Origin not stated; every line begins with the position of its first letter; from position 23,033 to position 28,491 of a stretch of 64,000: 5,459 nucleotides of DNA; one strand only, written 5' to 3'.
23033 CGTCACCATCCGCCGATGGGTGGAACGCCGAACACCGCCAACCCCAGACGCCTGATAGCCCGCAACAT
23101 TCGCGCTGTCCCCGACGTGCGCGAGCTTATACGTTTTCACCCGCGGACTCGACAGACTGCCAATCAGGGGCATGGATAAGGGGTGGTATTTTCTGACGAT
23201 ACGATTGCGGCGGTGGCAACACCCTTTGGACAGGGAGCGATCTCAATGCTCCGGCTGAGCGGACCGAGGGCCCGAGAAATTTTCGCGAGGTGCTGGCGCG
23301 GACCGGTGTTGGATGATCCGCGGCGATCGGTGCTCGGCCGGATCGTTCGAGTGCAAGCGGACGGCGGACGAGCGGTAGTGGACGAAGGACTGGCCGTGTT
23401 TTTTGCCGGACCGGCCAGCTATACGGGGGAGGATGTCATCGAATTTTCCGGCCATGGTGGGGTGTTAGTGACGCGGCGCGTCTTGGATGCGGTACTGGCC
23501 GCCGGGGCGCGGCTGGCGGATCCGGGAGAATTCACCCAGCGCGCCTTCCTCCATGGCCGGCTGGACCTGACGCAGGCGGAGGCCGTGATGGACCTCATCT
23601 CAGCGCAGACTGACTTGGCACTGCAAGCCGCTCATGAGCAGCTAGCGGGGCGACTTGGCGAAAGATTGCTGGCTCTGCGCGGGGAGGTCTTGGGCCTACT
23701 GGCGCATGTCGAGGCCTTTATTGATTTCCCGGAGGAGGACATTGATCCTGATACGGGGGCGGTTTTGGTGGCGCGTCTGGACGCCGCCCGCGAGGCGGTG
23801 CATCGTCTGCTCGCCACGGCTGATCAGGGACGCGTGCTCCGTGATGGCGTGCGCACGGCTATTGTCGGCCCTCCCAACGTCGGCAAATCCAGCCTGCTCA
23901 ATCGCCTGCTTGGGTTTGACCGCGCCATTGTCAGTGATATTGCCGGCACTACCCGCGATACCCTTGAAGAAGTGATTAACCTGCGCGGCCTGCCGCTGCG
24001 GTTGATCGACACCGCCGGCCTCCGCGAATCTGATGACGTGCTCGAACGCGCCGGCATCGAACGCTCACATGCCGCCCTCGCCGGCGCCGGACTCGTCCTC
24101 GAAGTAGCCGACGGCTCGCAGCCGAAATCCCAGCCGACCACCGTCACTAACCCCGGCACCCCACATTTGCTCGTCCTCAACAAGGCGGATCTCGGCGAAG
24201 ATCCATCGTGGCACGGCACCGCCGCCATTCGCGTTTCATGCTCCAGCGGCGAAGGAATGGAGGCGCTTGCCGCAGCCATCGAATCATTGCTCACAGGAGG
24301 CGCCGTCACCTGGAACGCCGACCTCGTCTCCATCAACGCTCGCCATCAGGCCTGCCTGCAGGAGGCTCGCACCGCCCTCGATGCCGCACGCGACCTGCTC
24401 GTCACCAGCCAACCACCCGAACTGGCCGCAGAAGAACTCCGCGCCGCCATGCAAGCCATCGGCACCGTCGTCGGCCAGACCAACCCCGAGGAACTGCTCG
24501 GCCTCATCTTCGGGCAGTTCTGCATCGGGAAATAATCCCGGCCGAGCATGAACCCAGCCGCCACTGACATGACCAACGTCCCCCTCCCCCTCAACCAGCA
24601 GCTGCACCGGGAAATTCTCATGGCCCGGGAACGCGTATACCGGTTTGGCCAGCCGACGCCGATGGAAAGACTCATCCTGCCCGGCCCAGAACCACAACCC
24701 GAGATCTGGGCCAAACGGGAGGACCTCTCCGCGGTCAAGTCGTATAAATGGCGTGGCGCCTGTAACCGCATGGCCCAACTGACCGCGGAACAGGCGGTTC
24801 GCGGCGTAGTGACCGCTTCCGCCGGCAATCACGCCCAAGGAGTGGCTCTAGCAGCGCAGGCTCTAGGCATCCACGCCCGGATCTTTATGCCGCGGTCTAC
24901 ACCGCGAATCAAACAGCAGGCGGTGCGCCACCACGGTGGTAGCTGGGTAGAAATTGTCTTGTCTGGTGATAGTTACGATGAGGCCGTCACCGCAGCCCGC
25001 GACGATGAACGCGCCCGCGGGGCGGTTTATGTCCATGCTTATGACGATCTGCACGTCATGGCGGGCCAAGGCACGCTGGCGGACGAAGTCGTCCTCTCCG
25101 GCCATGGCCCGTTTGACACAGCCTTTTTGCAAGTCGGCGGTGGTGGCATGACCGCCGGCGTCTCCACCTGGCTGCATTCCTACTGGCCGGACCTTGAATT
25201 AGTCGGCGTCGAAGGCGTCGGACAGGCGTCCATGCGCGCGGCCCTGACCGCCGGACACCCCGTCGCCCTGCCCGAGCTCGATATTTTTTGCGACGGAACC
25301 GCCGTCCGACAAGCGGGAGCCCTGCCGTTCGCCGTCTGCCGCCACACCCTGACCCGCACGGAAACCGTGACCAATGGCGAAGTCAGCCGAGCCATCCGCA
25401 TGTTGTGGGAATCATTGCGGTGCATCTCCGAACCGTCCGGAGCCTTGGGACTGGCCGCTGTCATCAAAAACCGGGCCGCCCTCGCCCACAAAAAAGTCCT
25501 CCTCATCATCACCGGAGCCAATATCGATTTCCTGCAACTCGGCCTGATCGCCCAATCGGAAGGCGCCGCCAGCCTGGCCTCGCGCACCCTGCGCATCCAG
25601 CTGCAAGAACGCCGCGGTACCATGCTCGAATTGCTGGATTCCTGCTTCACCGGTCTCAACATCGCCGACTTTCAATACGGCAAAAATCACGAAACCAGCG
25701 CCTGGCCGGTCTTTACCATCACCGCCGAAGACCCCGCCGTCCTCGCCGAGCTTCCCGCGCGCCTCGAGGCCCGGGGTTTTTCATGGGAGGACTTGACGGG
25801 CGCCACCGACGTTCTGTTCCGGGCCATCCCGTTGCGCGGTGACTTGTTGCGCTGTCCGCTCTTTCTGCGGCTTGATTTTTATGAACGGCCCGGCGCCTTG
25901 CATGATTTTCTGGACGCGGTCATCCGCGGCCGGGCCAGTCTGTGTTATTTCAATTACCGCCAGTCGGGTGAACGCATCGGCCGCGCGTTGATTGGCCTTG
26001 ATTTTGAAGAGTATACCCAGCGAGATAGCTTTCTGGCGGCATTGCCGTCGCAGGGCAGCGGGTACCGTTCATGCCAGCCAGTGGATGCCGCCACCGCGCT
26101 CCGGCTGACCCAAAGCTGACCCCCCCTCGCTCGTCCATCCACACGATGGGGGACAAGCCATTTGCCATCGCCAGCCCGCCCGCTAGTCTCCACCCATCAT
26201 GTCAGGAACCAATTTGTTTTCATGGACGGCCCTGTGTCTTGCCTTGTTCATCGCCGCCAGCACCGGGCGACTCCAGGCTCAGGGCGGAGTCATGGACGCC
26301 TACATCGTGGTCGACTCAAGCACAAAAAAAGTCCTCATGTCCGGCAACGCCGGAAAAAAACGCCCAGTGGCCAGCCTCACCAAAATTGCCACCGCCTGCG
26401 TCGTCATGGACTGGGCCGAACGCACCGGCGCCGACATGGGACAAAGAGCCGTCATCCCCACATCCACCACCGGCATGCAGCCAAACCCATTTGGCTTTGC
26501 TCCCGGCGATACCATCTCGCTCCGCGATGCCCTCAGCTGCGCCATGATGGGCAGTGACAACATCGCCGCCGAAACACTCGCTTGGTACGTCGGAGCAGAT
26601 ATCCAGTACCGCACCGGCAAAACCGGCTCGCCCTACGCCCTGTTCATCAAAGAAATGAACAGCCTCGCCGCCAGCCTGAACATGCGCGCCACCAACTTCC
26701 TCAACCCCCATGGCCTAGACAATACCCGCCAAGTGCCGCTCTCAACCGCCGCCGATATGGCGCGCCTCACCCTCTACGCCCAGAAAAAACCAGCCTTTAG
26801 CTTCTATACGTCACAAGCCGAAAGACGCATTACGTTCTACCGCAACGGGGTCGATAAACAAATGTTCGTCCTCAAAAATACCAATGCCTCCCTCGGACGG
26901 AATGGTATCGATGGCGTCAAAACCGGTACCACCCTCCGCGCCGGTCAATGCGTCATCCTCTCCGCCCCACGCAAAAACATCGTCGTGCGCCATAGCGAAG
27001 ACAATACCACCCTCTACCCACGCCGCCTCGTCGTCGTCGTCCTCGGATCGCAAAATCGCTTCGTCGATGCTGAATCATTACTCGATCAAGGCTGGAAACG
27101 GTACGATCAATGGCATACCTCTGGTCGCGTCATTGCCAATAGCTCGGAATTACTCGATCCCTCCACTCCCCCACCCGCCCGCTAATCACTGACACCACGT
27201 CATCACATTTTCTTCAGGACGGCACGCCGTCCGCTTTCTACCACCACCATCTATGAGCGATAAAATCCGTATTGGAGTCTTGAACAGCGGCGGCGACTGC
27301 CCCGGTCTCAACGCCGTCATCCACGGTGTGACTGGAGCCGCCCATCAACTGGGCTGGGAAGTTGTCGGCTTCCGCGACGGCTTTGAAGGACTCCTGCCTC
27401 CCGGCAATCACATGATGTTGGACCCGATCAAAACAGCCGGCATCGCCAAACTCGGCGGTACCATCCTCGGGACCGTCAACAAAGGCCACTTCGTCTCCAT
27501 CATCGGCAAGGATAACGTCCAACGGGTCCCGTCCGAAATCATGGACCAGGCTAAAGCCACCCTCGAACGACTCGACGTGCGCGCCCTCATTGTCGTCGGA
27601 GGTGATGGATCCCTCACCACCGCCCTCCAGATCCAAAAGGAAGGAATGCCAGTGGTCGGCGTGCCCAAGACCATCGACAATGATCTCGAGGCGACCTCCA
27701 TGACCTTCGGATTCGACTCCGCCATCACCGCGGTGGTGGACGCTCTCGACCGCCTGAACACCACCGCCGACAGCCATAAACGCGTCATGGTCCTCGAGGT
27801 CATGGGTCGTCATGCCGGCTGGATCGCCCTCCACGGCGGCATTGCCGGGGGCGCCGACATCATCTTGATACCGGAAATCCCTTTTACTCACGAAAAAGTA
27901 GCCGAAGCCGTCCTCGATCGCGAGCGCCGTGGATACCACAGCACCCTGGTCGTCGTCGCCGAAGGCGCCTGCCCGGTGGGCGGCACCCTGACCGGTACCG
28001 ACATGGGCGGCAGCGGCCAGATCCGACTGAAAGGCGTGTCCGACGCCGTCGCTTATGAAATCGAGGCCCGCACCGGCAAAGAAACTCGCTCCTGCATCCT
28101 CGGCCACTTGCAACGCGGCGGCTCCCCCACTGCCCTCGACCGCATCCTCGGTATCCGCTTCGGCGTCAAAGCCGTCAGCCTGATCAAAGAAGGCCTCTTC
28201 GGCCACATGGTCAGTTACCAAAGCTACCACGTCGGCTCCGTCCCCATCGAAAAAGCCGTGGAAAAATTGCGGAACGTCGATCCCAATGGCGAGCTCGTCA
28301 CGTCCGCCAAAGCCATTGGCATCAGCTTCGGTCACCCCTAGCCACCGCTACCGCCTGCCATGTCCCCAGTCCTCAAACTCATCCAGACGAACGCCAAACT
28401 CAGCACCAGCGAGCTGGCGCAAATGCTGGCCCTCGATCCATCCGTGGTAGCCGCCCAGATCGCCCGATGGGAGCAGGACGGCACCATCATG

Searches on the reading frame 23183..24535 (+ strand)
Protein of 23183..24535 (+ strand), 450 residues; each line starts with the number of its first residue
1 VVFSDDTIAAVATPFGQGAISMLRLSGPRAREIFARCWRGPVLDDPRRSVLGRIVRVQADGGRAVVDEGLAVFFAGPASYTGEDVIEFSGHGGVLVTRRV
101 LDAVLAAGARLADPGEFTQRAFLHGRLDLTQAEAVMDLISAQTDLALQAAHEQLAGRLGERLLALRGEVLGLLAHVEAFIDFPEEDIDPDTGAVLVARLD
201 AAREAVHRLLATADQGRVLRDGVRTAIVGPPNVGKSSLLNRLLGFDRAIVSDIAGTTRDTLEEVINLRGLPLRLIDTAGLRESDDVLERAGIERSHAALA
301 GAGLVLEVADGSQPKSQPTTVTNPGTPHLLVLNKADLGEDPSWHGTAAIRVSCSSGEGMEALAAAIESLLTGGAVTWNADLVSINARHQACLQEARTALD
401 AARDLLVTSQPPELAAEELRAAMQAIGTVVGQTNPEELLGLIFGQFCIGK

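Call 8: search_protein_families(library=pfam, proteins=[window:23183-24535:+], max_evalue=0.001)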
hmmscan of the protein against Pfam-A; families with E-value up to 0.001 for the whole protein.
window:23183-24535:+ (450 aa): 5 families
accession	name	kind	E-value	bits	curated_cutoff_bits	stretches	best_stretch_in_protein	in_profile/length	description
PF12631.12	MnmE_helical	-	1.2e-54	186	40.1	1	129-447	1-211/211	MnmE helical domain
PF10396.14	TrmE_N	-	2.3e-37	128.2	29.8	1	7-126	1-117/117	GTP-binding protein TrmE N-terminus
PF01926.29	MMR_HSR1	-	4.8e-22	78.7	21.9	1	225-334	2-113/113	50S ribosome-binding GTPase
PF02421.24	FeoB_N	-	2.8e-07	30.6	27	1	224-337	2-117/156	Ferrous iron transport protein B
PF03193.22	RsgA_GTPase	-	0.00065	20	30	0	223-282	107-170/174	RsgA GTPase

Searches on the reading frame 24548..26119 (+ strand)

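Call 8: search_protein_families(library=pfam, proteins=[window:24548-26119:+], max_evalue=0.001)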
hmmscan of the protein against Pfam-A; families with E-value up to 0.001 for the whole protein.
window:24548-26119:+ (523 aa): 2 families
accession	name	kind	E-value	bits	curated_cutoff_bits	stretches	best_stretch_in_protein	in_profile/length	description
PF00291.31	PALP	-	2.2e-66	224.6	35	1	34-323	5-295/295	Pyridoxal-phosphate dependent enzyme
PF00585.24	Thr_dehydrat_C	-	5.1e-13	49.1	27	1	440-510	13-82/91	C-terminal regulatory domain of Threonine dehydratase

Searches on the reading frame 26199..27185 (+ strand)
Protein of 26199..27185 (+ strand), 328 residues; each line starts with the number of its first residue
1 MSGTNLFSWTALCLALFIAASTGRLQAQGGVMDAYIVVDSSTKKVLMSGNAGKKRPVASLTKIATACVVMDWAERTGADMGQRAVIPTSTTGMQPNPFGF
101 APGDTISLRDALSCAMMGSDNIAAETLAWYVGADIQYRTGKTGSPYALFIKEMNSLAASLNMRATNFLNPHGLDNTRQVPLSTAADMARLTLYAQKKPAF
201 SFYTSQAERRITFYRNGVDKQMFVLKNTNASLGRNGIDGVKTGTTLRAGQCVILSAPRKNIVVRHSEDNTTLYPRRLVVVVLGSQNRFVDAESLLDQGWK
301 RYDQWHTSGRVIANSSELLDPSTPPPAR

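Call 8: search_protein_families(library=pfam, proteins=[window:26199-27185:+], max_evalue=0.001)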
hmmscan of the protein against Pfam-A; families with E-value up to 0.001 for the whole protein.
window:26199-27185:+ (328 aa): 2 families
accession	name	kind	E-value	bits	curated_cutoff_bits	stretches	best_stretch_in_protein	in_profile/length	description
PF00768.25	Peptidase_S11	-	1.7e-37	129.6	27.6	1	33-262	13-229/239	D-alanyl-D-alanine carboxypeptidase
PF13354.11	Beta-lactamase2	-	2.6e-08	33.9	22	1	37-190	4-142/214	Beta-lactamase enzyme family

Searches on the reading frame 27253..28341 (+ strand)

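Call 8: search_protein_families(library=pfam, proteins=[window:27253-28341:+], max_evalue=0.001)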
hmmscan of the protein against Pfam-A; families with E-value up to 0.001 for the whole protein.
window:27253-28341:+ (362 aa): 1 family
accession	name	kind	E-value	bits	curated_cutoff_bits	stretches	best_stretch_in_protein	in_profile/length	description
PF00365.25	PFK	-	6.8e-98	327.9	30.9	1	6-311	1-277/277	Phosphofructokinase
